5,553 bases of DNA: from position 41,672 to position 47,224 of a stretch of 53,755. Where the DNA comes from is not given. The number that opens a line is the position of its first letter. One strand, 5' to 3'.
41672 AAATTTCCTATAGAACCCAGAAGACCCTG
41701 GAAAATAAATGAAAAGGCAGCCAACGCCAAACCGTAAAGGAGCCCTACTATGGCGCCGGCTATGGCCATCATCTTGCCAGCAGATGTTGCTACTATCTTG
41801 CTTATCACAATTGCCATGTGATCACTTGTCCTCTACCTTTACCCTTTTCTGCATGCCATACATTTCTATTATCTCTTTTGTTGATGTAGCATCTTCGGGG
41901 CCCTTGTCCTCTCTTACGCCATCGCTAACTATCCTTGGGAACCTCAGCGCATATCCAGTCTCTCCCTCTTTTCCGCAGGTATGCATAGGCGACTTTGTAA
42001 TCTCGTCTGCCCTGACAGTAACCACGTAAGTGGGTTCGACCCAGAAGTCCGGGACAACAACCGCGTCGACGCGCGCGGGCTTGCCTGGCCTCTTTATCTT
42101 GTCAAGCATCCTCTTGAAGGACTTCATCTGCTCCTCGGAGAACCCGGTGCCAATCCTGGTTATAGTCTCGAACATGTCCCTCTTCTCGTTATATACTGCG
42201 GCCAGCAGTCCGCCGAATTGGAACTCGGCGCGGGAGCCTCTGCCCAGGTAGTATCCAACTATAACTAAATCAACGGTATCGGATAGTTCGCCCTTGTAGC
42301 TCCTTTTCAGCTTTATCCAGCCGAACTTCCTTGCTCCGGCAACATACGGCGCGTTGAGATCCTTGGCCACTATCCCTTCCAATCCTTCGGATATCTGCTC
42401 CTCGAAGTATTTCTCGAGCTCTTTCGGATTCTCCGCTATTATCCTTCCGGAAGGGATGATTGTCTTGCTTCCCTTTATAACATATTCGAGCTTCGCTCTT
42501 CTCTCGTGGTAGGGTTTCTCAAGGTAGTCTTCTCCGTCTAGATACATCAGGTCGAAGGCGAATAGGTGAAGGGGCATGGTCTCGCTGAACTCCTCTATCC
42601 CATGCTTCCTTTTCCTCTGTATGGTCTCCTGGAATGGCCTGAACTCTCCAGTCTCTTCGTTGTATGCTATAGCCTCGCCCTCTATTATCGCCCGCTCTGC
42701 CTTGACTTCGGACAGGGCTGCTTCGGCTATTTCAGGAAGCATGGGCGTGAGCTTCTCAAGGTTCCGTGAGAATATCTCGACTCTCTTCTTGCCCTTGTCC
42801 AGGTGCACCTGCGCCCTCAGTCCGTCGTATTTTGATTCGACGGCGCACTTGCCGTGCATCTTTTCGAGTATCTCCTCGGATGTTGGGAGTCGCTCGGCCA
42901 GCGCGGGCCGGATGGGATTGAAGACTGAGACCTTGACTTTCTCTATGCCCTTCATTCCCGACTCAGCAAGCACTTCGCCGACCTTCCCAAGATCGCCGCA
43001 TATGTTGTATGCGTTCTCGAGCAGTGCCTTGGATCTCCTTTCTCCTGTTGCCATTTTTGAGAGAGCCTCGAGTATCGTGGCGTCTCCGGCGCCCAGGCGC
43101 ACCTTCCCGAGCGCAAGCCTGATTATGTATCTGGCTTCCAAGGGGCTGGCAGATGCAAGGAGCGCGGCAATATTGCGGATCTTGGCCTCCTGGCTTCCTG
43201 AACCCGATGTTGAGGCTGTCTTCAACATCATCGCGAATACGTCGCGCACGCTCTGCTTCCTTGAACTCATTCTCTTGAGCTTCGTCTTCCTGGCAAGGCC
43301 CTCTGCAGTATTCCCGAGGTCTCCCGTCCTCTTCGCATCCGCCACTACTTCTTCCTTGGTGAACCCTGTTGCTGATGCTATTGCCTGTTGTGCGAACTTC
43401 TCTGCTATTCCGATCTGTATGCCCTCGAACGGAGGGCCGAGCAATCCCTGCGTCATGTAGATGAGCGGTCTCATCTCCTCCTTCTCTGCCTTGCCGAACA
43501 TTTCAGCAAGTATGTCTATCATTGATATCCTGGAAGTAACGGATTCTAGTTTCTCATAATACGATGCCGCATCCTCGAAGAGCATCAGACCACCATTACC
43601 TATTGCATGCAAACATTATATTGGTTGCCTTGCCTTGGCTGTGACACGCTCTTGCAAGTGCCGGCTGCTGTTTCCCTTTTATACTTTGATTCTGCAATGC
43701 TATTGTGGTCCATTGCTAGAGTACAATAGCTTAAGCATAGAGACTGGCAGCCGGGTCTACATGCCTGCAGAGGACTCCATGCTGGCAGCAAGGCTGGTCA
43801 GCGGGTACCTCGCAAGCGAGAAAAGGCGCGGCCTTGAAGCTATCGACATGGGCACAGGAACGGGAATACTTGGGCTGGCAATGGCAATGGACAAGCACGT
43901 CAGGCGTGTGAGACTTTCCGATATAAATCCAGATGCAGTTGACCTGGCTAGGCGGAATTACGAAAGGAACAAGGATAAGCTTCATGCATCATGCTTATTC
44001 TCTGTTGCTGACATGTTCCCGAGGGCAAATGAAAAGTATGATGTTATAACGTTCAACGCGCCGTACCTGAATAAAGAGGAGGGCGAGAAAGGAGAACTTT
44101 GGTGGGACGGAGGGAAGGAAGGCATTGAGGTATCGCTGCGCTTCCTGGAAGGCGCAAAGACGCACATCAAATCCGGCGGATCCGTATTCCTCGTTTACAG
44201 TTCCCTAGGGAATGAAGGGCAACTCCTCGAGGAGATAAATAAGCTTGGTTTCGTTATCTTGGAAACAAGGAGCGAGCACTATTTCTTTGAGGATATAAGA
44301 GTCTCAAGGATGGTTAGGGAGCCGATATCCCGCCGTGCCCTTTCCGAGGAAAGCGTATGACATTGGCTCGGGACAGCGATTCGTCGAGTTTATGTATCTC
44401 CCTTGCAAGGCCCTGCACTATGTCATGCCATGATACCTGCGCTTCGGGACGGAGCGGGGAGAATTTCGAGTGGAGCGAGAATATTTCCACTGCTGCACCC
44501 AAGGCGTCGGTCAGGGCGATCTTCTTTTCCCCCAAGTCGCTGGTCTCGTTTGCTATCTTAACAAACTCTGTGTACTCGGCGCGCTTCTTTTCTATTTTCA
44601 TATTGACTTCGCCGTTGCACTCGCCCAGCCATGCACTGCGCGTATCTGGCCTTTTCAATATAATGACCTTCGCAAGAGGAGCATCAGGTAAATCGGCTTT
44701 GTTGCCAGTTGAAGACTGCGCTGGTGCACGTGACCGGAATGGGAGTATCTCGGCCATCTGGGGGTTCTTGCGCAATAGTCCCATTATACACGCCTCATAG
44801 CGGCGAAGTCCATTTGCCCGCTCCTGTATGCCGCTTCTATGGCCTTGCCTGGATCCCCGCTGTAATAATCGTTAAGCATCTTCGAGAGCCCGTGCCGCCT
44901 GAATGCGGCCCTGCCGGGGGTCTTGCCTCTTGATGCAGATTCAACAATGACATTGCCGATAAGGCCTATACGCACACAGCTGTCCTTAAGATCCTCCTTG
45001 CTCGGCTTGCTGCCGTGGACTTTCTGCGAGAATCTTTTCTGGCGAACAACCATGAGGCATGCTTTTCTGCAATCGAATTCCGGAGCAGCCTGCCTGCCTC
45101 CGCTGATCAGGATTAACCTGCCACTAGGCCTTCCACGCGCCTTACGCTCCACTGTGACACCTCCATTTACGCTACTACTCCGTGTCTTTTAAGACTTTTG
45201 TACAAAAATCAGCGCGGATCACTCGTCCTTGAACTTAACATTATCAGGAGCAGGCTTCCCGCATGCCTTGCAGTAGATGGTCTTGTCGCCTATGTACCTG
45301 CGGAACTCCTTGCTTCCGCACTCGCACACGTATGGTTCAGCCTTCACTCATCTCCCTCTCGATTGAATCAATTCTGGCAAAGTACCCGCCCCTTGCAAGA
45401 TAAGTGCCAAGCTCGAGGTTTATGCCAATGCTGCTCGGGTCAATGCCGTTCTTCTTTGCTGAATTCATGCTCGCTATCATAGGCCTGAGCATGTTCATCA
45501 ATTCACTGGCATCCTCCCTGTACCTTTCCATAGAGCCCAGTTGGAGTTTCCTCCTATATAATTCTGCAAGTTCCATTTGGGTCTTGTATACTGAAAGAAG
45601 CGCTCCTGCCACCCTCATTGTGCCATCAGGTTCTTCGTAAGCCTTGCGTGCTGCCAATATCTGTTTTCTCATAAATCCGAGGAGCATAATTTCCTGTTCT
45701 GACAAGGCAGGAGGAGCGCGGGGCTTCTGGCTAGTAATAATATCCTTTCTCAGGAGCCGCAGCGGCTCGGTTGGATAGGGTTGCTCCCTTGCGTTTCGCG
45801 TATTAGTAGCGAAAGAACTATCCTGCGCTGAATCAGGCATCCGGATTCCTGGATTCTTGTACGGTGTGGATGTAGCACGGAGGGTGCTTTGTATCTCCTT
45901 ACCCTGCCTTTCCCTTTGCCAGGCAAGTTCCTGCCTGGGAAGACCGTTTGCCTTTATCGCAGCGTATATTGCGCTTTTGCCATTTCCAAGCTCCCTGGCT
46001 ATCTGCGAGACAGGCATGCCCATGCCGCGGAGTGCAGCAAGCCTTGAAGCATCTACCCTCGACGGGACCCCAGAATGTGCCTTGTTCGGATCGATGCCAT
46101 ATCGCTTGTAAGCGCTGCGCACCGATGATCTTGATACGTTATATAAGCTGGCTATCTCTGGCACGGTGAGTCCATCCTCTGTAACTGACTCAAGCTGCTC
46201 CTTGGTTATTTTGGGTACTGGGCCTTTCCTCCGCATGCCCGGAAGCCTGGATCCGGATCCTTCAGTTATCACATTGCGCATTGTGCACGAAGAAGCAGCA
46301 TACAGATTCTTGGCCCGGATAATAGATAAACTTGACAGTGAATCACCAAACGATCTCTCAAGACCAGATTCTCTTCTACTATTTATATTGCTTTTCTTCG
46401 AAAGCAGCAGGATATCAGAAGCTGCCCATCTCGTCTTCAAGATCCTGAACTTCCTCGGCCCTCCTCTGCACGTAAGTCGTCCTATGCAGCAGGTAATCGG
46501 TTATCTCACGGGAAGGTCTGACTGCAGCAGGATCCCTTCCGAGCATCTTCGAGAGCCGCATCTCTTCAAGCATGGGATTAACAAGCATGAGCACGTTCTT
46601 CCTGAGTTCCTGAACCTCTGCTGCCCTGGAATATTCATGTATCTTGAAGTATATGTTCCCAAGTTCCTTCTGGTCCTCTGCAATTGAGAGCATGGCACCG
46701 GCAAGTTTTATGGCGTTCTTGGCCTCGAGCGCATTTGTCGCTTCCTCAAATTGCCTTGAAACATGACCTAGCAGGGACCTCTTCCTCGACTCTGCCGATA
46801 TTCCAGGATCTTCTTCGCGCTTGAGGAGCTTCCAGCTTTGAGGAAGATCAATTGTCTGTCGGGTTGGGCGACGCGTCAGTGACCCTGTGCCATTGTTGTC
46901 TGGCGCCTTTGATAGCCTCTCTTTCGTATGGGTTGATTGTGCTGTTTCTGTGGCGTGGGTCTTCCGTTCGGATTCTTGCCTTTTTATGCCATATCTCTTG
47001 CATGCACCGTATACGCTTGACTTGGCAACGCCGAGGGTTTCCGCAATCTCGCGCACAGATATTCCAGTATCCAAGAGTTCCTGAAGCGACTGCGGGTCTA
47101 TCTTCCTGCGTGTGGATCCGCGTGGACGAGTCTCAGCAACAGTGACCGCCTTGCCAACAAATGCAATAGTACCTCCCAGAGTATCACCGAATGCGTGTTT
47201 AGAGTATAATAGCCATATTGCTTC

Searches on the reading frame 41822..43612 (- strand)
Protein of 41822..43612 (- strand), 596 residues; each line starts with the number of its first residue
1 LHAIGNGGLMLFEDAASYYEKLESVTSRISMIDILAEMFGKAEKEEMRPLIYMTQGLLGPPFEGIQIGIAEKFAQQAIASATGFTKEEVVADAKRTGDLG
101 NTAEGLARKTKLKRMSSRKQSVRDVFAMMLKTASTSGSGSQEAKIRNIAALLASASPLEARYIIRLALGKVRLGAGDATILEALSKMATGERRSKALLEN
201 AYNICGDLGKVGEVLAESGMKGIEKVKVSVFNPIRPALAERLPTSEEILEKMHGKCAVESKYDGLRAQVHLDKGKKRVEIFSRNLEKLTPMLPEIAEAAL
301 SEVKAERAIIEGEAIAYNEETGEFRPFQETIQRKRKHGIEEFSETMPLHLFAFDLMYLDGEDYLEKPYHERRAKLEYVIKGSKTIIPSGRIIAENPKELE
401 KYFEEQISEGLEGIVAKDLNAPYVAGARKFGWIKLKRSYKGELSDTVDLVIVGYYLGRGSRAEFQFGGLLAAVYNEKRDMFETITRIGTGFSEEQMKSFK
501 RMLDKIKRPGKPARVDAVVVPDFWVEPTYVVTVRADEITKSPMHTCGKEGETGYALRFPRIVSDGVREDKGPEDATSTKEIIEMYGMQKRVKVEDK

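Call 15: search_protein_families(library=pfam, proteins=[window:41822-43612:-], max_evalue=0.001)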
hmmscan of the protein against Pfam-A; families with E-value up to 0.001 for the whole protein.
window:41822-43612:- (596 aa): 3 families
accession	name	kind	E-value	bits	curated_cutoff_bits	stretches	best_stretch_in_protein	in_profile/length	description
PF01068.26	DNA_ligase_A_M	-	8.4e-53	179.5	26.2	1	236-436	1-204/204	ATP dependent DNA ligase domain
PF04675.19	DNA_ligase_A_N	-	2.2e-38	132.6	24.6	1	12-185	2-174/174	DNA ligase N terminus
PF04679.21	DNA_ligase_A_C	-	5.2e-19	68.9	27.5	1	465-570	4-94/94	ATP dependent DNA ligase C terminal region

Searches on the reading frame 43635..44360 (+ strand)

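Call 63: search_protein_families(library=pfam, proteins=[window:43635-44360:+], max_evalue=0.001)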
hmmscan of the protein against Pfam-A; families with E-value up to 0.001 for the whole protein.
window:43635-44360:+ (241 aa): 8 families
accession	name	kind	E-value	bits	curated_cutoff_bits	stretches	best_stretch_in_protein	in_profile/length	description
PF05175.20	MTS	-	1.2e-14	54.8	23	1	65-200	31-152/170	Methyltransferase small domain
PF06325.19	PrmA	-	8.7e-08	32.4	22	1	63-141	159-233/296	Ribosomal protein L11 methyltransferase (PrmA)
PF13847.12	Methyltransf_31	-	1.1e-06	28.9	27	1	64-190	2-113/145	Methyltransferase domain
PF13649.12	Methyltransf_25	-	1.7e-06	29.1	27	1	70-146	2-78/97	Methyltransferase domain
PF10294.15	Methyltransf_16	-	2.4e-06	27.9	21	1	59-119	40-99/174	Lysine methyltransferase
PF13489.12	Methyltransf_23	-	0.00015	22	27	1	59-141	16-88/164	Methyltransferase domain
PF08242.18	Methyltransf_12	-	0.00016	22.8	30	1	71-141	2-72/98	Methyltransferase domain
PF08241.18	Methyltransf_11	-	0.00065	20.7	21.2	0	71-141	2-67/95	Methyltransferase domain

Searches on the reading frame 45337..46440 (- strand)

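Call 15: search_protein_families(library=pfam, proteins=[window:45337-46440:-], max_evalue=0.001)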
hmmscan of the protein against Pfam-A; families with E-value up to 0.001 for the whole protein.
window:45337-46440:- (367 aa): 6 families
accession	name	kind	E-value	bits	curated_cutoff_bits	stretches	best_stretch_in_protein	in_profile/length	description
PF13384.12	HTH_23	-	9.3e-09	35.3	24.6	1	88-116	15-46/50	Homeodomain-like domain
PF13518.12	HTH_28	-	1.7e-06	28.4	25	0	89-114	11-36/52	Helix-turn-helix domain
PF02796.21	HTH_7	-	6.7e-06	26.6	23.8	0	132-159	12-39/45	Helix-turn-helix domain of resolvase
PF13551.12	HTH_29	-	1.4e-05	25.5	28.1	0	89-114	10-36/64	Winged helix-turn helix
PF08281.18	Sigma70_r4_2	-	0.00012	22.1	25.7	0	88-113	24-49/54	Sigma-70, region 4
PF04545.22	Sigma70_r4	-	0.00082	19.3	24.1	0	88-113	18-43/50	Sigma-70, region 4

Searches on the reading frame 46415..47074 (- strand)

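Call 63: search_protein_families(library=pfam, proteins=[window:46415-47074:-], max_evalue=0.001)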
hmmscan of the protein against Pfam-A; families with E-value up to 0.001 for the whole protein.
window:46415-47074:- (219 aa): 1 family
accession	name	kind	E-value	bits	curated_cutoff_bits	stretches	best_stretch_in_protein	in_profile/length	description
PF07750.17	GcrA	-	0.00059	20.7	26.9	1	3-60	17-67/155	GcrA cell cycle regulator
